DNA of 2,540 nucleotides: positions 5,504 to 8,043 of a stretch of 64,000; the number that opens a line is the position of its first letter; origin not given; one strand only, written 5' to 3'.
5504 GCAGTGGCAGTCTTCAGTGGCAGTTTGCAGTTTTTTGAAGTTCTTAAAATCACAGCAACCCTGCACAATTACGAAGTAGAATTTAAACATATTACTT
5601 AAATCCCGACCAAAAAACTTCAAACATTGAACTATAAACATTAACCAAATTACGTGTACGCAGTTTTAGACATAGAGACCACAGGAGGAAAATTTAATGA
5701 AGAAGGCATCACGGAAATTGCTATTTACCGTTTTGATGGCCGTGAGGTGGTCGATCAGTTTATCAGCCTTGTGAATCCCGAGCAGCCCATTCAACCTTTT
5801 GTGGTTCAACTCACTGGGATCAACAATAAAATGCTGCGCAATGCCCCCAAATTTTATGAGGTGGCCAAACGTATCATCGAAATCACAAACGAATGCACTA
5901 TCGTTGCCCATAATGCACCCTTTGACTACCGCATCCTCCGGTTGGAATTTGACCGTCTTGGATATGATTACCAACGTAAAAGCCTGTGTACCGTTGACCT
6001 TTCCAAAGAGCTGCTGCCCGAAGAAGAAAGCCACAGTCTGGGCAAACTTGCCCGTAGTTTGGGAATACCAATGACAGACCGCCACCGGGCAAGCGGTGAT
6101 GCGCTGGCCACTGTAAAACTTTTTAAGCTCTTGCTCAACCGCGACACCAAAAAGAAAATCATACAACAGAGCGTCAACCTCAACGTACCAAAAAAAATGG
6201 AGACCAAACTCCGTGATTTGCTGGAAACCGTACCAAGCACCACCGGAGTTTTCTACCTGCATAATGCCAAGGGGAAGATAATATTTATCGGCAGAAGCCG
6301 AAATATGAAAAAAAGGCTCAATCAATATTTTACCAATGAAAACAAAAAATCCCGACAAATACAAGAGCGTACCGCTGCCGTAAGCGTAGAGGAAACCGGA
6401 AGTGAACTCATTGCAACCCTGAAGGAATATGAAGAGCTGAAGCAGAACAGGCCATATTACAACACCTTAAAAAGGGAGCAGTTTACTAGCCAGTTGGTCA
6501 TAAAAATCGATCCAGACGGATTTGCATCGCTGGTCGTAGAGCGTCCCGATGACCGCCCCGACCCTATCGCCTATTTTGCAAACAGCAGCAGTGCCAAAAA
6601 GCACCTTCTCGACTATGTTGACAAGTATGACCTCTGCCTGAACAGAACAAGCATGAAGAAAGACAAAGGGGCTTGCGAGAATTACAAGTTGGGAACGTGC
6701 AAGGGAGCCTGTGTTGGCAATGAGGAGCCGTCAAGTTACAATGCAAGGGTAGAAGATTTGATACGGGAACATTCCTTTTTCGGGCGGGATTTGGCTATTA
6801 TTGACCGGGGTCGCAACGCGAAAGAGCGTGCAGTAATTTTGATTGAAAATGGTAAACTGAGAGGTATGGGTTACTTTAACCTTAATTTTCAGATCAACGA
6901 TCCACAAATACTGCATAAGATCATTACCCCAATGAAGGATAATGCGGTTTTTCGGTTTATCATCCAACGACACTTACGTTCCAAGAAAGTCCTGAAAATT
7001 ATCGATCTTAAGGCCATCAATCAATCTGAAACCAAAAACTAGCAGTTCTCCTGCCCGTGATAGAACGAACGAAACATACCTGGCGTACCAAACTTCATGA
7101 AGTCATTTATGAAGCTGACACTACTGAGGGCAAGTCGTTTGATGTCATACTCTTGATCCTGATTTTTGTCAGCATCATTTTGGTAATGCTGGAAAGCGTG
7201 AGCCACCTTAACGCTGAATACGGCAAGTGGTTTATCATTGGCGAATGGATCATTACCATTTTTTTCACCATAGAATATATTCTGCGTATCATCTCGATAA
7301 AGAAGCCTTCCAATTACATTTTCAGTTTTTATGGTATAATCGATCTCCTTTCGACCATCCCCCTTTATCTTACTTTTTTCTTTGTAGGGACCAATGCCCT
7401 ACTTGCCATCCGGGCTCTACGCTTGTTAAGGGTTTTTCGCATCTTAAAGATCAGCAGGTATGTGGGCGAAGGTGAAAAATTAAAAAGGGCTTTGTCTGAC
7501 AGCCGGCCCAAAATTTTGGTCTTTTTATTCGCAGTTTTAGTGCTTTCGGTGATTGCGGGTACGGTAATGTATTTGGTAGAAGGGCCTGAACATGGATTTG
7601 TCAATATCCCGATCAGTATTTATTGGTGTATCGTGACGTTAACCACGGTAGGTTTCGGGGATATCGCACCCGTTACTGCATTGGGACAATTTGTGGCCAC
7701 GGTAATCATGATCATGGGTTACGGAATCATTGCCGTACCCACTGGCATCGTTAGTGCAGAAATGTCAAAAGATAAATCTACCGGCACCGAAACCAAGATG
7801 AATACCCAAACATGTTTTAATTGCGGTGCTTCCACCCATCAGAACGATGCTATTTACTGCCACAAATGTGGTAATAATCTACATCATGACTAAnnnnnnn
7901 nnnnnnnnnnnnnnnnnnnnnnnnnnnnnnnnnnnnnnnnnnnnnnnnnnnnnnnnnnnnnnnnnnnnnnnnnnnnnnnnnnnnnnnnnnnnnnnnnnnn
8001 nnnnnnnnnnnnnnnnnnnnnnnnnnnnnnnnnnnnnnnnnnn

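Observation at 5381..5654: Perfectly phased 20-bp minisatellite (x8) in the promoter region of the exonuclease/GIY-YIG gene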

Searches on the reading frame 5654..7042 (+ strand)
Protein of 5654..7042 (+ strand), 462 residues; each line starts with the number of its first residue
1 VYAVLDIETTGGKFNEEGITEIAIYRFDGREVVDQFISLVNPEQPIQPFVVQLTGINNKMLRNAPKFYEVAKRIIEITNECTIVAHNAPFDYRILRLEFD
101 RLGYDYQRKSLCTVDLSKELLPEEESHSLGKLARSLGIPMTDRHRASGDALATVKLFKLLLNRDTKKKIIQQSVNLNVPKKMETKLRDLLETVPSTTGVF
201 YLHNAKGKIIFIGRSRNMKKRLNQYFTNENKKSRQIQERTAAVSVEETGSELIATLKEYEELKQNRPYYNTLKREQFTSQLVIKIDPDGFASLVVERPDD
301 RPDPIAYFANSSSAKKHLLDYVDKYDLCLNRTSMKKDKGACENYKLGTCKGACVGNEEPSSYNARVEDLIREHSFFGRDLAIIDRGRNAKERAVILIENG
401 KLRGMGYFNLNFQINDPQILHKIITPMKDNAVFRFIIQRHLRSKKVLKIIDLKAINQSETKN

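Call 9: search_protein_families(library=ncbifam, proteins=[window:5654-7042:+])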
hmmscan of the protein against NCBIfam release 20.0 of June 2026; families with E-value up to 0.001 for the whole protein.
window:5654-7042:+ (462 aa): 37 families (the best 25 are shown)
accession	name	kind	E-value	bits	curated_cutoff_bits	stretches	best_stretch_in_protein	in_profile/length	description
NF005906.0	PRK07883.1-4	equivalog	3.7e-71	240.2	495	1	2-367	8-390/563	DEDD exonuclease domain-containing protein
NF005907.0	PRK07883.1-5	equivalog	1.1e-60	205.7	454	1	2-369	30-410/584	DEDD exonuclease domain-containing protein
NF005905.0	PRK07883.1-3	equivalog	2.9e-59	201.2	508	1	2-369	26-402/581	DEDD exonuclease domain-containing protein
NF005904.0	PRK07883.1-2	equivalog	1.7e-46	158.7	969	1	2-371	32-412/584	DEDD exonuclease domain-containing protein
TIGR01407.1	dinG_rel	hypoth_equivalog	7.2e-45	153.6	547.7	1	2-240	2-243/889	putative DnaQ family exonuclease/DinG family helicase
NF005981.0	PRK08074.1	equivalog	1.6e-42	145.6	789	1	2-211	5-216/931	ATP-dependent DNA helicase DinG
NF005903.0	PRK07883.1-1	equivalog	1.1e-39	136.5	1038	1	2-370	42-427/642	DEDD exonuclease domain-containing protein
NF001688.0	PRK00448.1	equivalog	4.4e-38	130.6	873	1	2-182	425-605/1445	PolC-type DNA polymerase III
TIGR01405.1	polC_Gram_pos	equivalog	3.2e-35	121.2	1043.45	1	2-184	191-371/1211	DNA polymerase III subunit alpha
NF005289.0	PRK06807.1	equivalog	3.4e-33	115.2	335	1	2-168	10-176/313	3'-5' exonuclease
NF006316.0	PRK08517.1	equivalog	5.3e-32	111.2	247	1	2-163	72-232/270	3'-5' exonuclease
NF005569.0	PRK07246.1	equivalog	1.6e-30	106.1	794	1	2-163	9-169/820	bifunctional DnaQ family exonuclease/ATP-dependent helicase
NF004719.0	PRK06063.1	equivalog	2e-28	99.2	389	1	2-169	18-185/331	DEDDh family exonuclease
NF005836.0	PRK07740.1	equivalog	9.9e-26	90.6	261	1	3-166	62-228/244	hypothetical protein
TIGR00573.1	dnaq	subfamily_domain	3.6e-25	88.7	71.5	1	2-187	9-201/217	exonuclease, DNA polymerase III, epsilon subunit family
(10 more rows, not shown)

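Call 12: find_encoding_contigs(protein=window:5654-7042:+, flank=6000, max_places=10)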
Protein window:5654-7042:+ (462 aa): 1 contig read that carries it; 1 place shown.
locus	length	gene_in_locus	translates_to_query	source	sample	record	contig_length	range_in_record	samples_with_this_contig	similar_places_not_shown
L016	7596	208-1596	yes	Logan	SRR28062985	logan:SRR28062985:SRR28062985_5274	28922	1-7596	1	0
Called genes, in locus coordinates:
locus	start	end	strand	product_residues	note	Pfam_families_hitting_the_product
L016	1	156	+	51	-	?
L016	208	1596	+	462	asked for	PF00929:RNase_T, PF01541:GIY-YIG (faint), PF27096:UvrC_M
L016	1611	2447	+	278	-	PF00520:Ion_trans, PF07885:Ion_trans_2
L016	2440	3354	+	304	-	PF01745:IPT, PF01715:IPPT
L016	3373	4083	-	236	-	PF00072:Response_reg, PF00486:Trans_reg_C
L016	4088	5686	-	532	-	PF00512:HisKA, PF02518:HATPase_c, PF14501:HATPase_c_5 (weak)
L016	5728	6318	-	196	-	PF01121:CoaE, PF13189:Cytidylate_kin2 (weak), PF13238:AAA_18 (faint)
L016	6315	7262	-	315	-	-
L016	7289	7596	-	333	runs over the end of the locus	PF00535:Glycos_transf_2, PF10111:Glyco_tranf_2_2, PF13506:Glyco_transf_21 (faint), PF13641:Glyco_tranf_2_3, PF13632:Glyco_trans_2_3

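Call 16: find_homologous_proteins(query=window:5654-7042:+, max_evalue=1e-60)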
Query window:5654-7042:+ (462 aa): 7999 proteins with E <= 1e-60 among 8000 candidates; the best 120 are listed.
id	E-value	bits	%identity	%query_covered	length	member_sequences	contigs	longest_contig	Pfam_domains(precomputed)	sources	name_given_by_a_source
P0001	0.0e+0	1032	100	100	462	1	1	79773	PF00929.32,PF27096.1,PF01541.31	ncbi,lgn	ncbi:MAG: exonuclease domain-containing protein [Leeuwenhoekiella sp.]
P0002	1.8e-186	638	62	100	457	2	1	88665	PF00929.32,PF27096.1,PF01541.31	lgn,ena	-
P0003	2.8e-185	634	61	99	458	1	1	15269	PF00929.32,PF27096.1,PF01541.31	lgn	-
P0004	4.8e-185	634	61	98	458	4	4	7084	PF00929.32,PF27096.1,PF01541.31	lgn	-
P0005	1.4e-184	632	62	98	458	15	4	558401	PF00929.32,PF27096.1,PF01541.31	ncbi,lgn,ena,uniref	ncbi:exonuclease domain-containing protein [Leeuwenhoekiella marinoflava]|uniref:exonuclease domain-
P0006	1.6e-184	632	62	98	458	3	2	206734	PF00929.32,PF27096.1,PF01541.31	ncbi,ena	-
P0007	1.4e-183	629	61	98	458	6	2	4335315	PF00929.32,PF27096.1,PF01541.31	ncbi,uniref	ncbi:exonuclease domain-containing protein [Leeuwenhoekiella sp. A16]|uniref:exonuclease domain-cont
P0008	4.0e-183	627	62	98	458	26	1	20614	PF00929.32,PF27096.1,PF01541.31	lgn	-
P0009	4.7e-183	627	62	98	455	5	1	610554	PF00929.32,PF27096.1,PF01541.31,PF21762.4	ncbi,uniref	ncbi:exonuclease domain-containing protein [Leeuwenhoekiella sp. NPDC079379]|uniref:exonuclease doma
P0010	7.4e-183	626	62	98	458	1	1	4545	PF00929.32,PF27096.1,PF01541.31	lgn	-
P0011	1.6e-182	625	61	99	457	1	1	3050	PF00929.32,PF27096.1,PF01541.31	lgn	-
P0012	4.5e-181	620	61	98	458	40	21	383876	PF00929.32,PF27096.1,PF01541.31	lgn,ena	-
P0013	1.6e-180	619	61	98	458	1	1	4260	PF00929.32,PF27096.1,PF01541.31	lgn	-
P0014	8.3e-180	616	61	99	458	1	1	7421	PF00929.32,PF27096.1,PF01541.31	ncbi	ncbi:MAG: exonuclease domain-containing protein [Leeuwenhoekiella sp.]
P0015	9.7e-175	600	61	98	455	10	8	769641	PF00929.32,PF27096.1,PF01541.31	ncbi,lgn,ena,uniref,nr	ncbi:exonuclease domain-containing protein [Leeuwenhoekiella aequorea]|uniref:DNA polymerase-3 subun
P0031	1.5e-172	592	60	99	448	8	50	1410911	PF00929.32,PF01541.31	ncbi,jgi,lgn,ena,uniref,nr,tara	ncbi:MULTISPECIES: exonuclease domain-containing protein [unclassified Leeuwenhoekiella]|uniref:exon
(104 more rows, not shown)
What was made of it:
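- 5654..7042 (+): DEDD (DnaQ-like) exonuclease / GIY-YIG (UvrC N-terminal-like) gene with a GTG start. 100% identical to an NCBI MAG protein named 'exonuclease domain-containing protein [Leeuwenhoekiella sp.]', with Pfam RNase_T + UvrC_M + GIY-YIG (call 16).
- Tried and rejected: The homologue search showed the next relative at 62% identity (call 16).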

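Call 34: find_encoding_contigs(protein=P0002, flank=10000, max_places=2)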
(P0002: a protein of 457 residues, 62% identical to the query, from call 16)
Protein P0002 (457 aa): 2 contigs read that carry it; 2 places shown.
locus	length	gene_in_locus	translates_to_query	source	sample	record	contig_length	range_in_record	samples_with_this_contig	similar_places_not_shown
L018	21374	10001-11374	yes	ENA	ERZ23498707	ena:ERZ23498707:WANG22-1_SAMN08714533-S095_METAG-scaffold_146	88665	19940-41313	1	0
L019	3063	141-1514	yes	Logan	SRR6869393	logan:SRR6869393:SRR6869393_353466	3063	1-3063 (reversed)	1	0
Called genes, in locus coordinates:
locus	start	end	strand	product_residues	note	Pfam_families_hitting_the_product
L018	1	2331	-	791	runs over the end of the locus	PF00989:PAS, PF13426:PAS_9, PF08447:PAS_3 (weak), PF13426:PAS_9, PF00989:PAS, PF13426:PAS_9, PF00512:HisKA, PF02518:HATPase_c, +5 more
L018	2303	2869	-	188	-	PF07700:HNOB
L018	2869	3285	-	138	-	PF00072:Response_reg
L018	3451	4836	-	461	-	PF01235:Na_Ala_symp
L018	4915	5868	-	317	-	PF01259:SAICAR_synt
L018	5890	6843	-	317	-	PF00580:UvrD-helicase (faint), PF20720:nSTAND3 (faint), PF02562:PhoH, PF00270:DEAD (faint), PF13245:AAA_19, PF13604:AAA_30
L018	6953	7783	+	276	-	PF01887:SAM_HAT_N, PF20257:SAM_HAT_C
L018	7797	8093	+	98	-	PF03992:ABM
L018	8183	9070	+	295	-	PF01210:NAD_Gly3P_dh_N, PF02737:3HCDH_N, PF03446:NAD_binding_2 (faint), PF00725:3HCDH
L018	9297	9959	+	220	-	PF01168:Ala_racemase_N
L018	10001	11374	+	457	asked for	PF00929:RNase_T, PF01541:GIY-YIG, PF27096:UvrC_M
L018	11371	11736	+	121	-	-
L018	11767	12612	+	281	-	PF00520:Ion_trans, PF07885:Ion_trans_2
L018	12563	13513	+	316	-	PF01745:IPT, PF01715:IPPT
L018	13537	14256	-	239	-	PF00072:Response_reg, PF00486:Trans_reg_C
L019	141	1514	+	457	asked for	PF00929:RNase_T, PF01541:GIY-YIG, PF27096:UvrC_M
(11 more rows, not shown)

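Call 35: find_encoding_contigs(protein=P0005, flank=10000, max_places=2)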
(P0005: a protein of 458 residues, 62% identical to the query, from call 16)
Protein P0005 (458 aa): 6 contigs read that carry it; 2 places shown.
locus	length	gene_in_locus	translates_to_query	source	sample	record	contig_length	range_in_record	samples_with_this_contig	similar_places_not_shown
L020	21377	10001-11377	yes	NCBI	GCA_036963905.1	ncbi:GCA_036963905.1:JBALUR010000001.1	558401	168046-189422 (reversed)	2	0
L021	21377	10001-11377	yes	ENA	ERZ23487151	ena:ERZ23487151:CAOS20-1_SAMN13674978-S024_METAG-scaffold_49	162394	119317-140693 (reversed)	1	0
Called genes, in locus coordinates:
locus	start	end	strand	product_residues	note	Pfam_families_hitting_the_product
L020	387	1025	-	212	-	-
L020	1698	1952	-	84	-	PF00072:Response_reg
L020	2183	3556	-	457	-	PF01235:Na_Ala_symp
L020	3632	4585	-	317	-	PF01259:SAICAR_synt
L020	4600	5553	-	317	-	PF00580:UvrD-helicase (faint), PF02562:PhoH, PF13245:AAA_19, PF13604:AAA_30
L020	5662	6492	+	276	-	PF01887:SAM_HAT_N, PF20257:SAM_HAT_C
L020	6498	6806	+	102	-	PF03992:ABM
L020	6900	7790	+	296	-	PF01210:NAD_Gly3P_dh_N (weak), PF02737:3HCDH_N, PF03446:NAD_binding_2 (faint), PF03721:UDPG_MGDP_dh_N (weak), PF13561:adh_short_C2 (weak), PF00725:3HCDH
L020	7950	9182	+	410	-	PF06245:DUF1015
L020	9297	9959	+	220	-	PF01168:Ala_racemase_N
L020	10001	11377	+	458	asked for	PF00929:RNase_T, PF01541:GIY-YIG, PF27096:UvrC_M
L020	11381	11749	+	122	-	-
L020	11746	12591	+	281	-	PF00520:Ion_trans, PF07885:Ion_trans_2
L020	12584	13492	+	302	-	PF01745:IPT, PF01715:IPPT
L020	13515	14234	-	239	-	PF00072:Response_reg, PF00486:Trans_reg_C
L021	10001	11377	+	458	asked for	PF00929:RNase_T, PF01541:GIY-YIG, PF27096:UvrC_M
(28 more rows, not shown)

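Call 36: find_encoding_contigs(protein=P0031, flank=10000, max_places=2)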
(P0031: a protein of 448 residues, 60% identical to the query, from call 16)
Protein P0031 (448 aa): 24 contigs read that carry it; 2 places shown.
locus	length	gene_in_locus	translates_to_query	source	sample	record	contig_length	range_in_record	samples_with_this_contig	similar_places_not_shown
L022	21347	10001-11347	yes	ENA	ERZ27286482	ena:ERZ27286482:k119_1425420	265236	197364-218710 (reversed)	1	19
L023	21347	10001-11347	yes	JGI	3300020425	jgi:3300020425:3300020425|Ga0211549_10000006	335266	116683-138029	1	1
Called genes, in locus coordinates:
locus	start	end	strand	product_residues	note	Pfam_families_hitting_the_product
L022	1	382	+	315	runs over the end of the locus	-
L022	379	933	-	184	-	PF01713:Smr (weak)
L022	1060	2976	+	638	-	PF18962:Por_Secre_tail (weak)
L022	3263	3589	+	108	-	PF07666:MpPF26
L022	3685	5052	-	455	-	PF01235:Na_Ala_symp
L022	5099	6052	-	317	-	PF01259:SAICAR_synt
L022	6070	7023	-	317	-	PF00580:UvrD-helicase (faint), PF02562:PhoH, PF13245:AAA_19, PF13604:AAA_30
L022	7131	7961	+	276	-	PF01887:SAM_HAT_N, PF20257:SAM_HAT_C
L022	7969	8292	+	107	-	PF03992:ABM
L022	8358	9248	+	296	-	PF00106:adh_short (weak), PF01210:NAD_Gly3P_dh_N (weak), PF02737:3HCDH_N, PF03446:NAD_binding_2 (weak), PF03721:UDPG_MGDP_dh_N (faint), PF00725:3HCDH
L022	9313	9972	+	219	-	PF01168:Ala_racemase_N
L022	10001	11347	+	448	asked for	PF00929:RNase_T, PF01541:GIY-YIG (weak)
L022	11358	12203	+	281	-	PF00520:Ion_trans, PF07885:Ion_trans_2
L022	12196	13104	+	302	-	PF01745:IPT, PF01715:IPPT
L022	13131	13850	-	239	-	PF00072:Response_reg, PF00486:Trans_reg_C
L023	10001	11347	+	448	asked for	PF00929:RNase_T, PF01541:GIY-YIG (weak)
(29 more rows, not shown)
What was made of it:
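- Both flanks are syntenic with relatives (calls 34-36).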

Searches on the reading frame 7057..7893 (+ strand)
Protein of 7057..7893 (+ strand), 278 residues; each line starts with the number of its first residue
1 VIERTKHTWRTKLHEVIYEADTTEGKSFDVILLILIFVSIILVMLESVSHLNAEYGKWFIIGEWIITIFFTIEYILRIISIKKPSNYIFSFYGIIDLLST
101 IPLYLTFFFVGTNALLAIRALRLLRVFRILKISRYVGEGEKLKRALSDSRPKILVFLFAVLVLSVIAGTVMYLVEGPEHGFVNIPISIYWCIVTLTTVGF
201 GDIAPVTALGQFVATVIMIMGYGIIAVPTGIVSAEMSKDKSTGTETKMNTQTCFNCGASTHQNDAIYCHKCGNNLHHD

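Call 9: search_protein_families(library=ncbifam, proteins=[window:7057-7893:+])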
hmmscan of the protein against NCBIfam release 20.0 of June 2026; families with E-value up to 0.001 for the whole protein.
window:7057-7893:+ (278 aa): 2 families
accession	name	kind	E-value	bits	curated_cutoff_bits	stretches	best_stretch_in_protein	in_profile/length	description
NF040645.1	K_channel_Meth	equivalog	1.8e-15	57.4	300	1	28-220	12-194/203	hyperpolarization-activated voltage-gated potassium channel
NF007828.0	PRK10537.1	equivalog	0.00017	20.7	425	1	159-226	155-221/403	voltage-gated potassium channel protein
